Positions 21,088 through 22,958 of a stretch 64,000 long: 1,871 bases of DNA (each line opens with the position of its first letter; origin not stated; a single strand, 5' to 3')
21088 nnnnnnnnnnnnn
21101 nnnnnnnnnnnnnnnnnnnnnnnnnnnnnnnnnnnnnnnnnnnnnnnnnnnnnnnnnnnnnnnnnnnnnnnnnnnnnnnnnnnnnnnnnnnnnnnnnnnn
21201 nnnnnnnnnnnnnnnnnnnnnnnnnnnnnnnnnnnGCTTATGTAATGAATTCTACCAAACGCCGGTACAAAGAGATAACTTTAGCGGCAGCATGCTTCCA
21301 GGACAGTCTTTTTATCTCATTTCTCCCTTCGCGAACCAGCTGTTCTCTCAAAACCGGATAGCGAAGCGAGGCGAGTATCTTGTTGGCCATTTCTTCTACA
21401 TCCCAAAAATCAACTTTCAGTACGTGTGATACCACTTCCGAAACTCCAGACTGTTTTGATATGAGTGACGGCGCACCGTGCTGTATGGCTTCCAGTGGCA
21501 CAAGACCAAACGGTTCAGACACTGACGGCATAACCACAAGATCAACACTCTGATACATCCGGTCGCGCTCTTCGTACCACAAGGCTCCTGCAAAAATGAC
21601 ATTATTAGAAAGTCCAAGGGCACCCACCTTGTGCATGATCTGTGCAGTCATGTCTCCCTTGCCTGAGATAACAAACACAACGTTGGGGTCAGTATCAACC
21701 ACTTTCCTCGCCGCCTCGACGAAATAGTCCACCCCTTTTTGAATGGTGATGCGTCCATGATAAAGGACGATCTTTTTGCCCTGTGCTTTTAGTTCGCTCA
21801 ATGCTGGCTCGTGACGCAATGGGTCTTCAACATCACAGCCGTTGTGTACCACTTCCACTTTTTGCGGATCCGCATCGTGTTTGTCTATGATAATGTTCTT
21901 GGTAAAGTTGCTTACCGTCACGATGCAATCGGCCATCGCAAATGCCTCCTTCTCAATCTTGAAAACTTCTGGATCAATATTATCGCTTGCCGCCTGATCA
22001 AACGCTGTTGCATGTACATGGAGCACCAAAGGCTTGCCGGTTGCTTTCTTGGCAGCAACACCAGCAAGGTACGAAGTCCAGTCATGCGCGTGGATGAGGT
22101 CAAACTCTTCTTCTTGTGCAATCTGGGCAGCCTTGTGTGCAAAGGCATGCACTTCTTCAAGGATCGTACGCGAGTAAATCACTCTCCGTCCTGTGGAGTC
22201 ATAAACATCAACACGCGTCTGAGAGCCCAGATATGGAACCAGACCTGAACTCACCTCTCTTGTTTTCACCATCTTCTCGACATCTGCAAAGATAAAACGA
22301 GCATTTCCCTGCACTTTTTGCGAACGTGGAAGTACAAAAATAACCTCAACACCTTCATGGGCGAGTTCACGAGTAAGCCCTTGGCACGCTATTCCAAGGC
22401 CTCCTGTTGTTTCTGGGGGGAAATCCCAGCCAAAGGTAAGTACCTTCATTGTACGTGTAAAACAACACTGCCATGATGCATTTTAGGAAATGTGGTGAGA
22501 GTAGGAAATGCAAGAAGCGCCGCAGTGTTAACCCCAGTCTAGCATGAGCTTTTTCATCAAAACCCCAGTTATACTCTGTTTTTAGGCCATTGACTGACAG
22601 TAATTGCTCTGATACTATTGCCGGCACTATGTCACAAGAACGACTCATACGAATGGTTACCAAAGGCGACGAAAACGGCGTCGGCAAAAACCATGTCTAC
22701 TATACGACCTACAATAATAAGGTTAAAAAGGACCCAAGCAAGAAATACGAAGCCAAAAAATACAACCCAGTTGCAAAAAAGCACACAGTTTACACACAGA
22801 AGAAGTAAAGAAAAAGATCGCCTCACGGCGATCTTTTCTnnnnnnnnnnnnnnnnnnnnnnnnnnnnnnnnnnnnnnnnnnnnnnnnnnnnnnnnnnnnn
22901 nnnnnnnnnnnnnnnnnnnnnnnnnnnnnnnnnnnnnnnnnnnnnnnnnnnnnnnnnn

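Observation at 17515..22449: Compact alpha-glucan metabolism cluster with an embedded Lys-rich small gene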

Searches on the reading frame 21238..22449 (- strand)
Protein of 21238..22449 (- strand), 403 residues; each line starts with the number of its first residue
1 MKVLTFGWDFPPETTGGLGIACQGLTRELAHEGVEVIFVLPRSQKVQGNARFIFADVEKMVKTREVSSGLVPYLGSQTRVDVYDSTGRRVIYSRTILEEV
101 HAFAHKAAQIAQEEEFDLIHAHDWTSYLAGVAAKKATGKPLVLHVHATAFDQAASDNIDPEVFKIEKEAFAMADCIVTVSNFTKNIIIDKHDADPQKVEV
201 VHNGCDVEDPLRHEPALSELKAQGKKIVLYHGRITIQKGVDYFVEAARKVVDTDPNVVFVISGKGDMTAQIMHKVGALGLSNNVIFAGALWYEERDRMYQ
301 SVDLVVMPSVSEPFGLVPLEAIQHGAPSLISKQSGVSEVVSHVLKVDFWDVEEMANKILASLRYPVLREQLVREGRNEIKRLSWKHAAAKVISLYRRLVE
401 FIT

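Call 3: search_protein_families(library=pfam, proteins=[window:21238-22449:-], max_evalue=0.1)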
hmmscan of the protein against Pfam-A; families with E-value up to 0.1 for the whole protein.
window:21238-22449:- (403 aa): 9 families
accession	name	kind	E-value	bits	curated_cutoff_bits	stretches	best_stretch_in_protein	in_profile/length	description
PF00534.26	Glycos_transf_1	-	3.8e-32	111.6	26.4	1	220-377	10-171/172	Glycosyl transferases group 1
PF13439.12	Glyco_transf_4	-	4.3e-26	92.4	28.5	1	16-208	2-169/170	Glycosyltransferase Family 4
PF13692.12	Glyco_trans_1_4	-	1.1e-25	91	27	1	226-361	2-139/142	Glycosyl transferases group 1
PF20706.3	GT4-conflict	-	5.9e-20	72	26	1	117-390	83-384/385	Family 4 Glycosyltransferase in conflict systems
PF13579.12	Glyco_trans_4_4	-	1.9e-19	71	29.7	1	16-204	1-158/158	Glycosyl transferase 4-like domain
PF08323.17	Glyco_transf_5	-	2.1e-19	70.6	22.7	1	2-185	1-222/239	Starch synthase catalytic domain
PF13477.12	Glyco_trans_4_2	-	6.3e-05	23.6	23.4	1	106-179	65-138/139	Glycosyl transferase 4-like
PF08288.18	PIGA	-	0.073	14.2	27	0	88-132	23-67/90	PIGA (GPI anchor biosynthesis)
PF08659.16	KR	-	0.077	13.3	22.6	0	15-51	6-42/180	KR domain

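Call 4: search_protein_families(library=ncbifam, proteins=[window:21238-22449:-], max_evalue=0.1)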
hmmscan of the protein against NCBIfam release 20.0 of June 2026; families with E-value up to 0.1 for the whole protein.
window:21238-22449:- (403 aa): 49 families (the best 25 are shown)
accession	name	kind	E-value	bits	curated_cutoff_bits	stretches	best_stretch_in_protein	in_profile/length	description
TIGR02149.1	glgA_Coryne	subfamily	1.3e-35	123.3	302.4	1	1-398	1-390/391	glycogen synthase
TIGR03449.1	mycothiol_MshA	equivalog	2.1e-34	119.1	462.5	1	16-398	21-403/406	D-inositol-3-phosphate glycosyltransferase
TIGR04157.1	glyco_rSAM_CFB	subfamily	5.5e-32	111.2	400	1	118-354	121-353/406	TIGR04157 family glycosyltransferase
TIGR02095.1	glgA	subfamily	9e-30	103.7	328.45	2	223-397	292-476/477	glycogen/starch synthase, ADP-glucose type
TIGR04047.1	MSMEG_0565_glyc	hypoth_equivalog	1.3e-25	90.3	259.85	1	109-397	80-373/373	MSMEG_0565 family glycosyltransferase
TIGR03999.1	thiol_BshA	equivalog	5.4e-24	84.8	273.7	1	102-399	71-374/375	N-acetyl-alpha-D-glucosaminyl L-malate synthase BshA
TIGR04063.1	stp3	hypoth_equivalog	9.6e-23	80.7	442.05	1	97-399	74-396/397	TIGR04063 family PEP-CTERM/XrtA system glycosyltransferase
NF041876.1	EPS_EpsE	equivalog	3.3e-21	76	400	1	98-388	96-385/389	exopolysaccharide biosynthesis GT4 family glycosyltransferase EpsE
NF053513.1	Gtran_IagA_BgsA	equivalog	4.4e-18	65.4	460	1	109-398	37-331/333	LTA glycolipid anchor biosynthesis glycosyltransferase, IagA/BgsA family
NF001899.0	PRK00654.1-2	equivalog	9.4e-18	63.8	459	2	222-398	288-475/478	glycogen synthase GlgA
NF038295.1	EPS_HpsP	equivalog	2e-17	63.3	550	1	113-398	90-387/388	hormogonium polysaccharide biosynthesis glycosyltransferase HpsP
NF047684.1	TeichurnBiosyTuaC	equivalog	1.6e-16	60.3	550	1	1-398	1-389/391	teichuronic acid biosynthesis protein TuaC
NF041010.1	glycosy_Agl16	equivalog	1.4e-15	57.1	575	1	161-398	122-351/352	glycosylation protein Agl16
NF012028.0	PRK15484.1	subfamily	1.8e-15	56.9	618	1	176-357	143-332/380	lipopolysaccharide N-acetylglucosaminyltransferase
NF001898.0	PRK00654.1-1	equivalog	1.6e-14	53.4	603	2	230-342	298-409/477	glycogen synthase GlgA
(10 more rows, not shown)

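Call 64: search_solved_structures(query=window:21241-22449:-, max_evalue=1e-10)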
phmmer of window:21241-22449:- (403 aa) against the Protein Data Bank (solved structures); distinct sequences matched with E-value up to 1e-10: 13.
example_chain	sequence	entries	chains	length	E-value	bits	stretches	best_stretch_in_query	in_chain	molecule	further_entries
6tvp_A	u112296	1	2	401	2.4e-19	73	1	113-398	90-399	Alpha-maltose-1-phosphate synthase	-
3fro_A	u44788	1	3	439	7.7e-19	71.4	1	1-396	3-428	GlgA glycogen synthase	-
2bis_A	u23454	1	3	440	7.8e-19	71.3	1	1-396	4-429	GLGA GLYCOGEN SYNTHASE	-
3l01_A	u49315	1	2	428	1.5e-18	70.4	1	1-395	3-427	GlgA glycogen synthase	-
3c4q_A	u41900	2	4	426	1e-17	67.6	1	113-397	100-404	Predicted glycosyltransferases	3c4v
3c48_A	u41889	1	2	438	1.1e-17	67.5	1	113-397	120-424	Predicted glycosyltransferases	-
6kih_A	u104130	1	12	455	3.3e-13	52.8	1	114-398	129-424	Tll1590 protein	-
2jjm_A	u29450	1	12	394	9.4e-13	51.3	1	102-345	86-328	GLYCOSYL TRANSFERASE, GROUP 1 FAMILY PROTEIN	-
6n1x_A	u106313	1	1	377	1e-12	51.2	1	104-368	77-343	Glycosyltransferase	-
6d9t_A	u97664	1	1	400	1.2e-12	51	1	104-368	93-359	Glycosyl transferase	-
3mbo_A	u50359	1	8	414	1.2e-12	51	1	102-345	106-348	Glycosyltransferase, group 1 family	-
5d00_A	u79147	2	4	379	9e-12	48.1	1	103-398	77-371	N-acetyl-alpha-D-glucosaminyl L-malate synthase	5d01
4xso_B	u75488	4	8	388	3.2e-11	46.3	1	107-345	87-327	Alr3699 protein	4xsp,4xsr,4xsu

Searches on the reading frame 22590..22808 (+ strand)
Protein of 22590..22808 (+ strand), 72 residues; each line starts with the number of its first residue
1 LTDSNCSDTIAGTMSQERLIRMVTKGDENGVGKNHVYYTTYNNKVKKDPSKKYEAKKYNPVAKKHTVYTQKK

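Call 70: search_protein_families(library=pfam, proteins=[window:22590-22808:+], max_evalue=0.0001)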
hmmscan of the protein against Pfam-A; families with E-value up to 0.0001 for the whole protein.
window:22590-22808:+ (72 aa): 1 family
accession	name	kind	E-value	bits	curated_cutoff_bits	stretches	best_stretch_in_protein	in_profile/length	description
PF00471.26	Ribosomal_L33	-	8.8e-06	26.4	25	1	34-72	14-47/47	Ribosomal protein L33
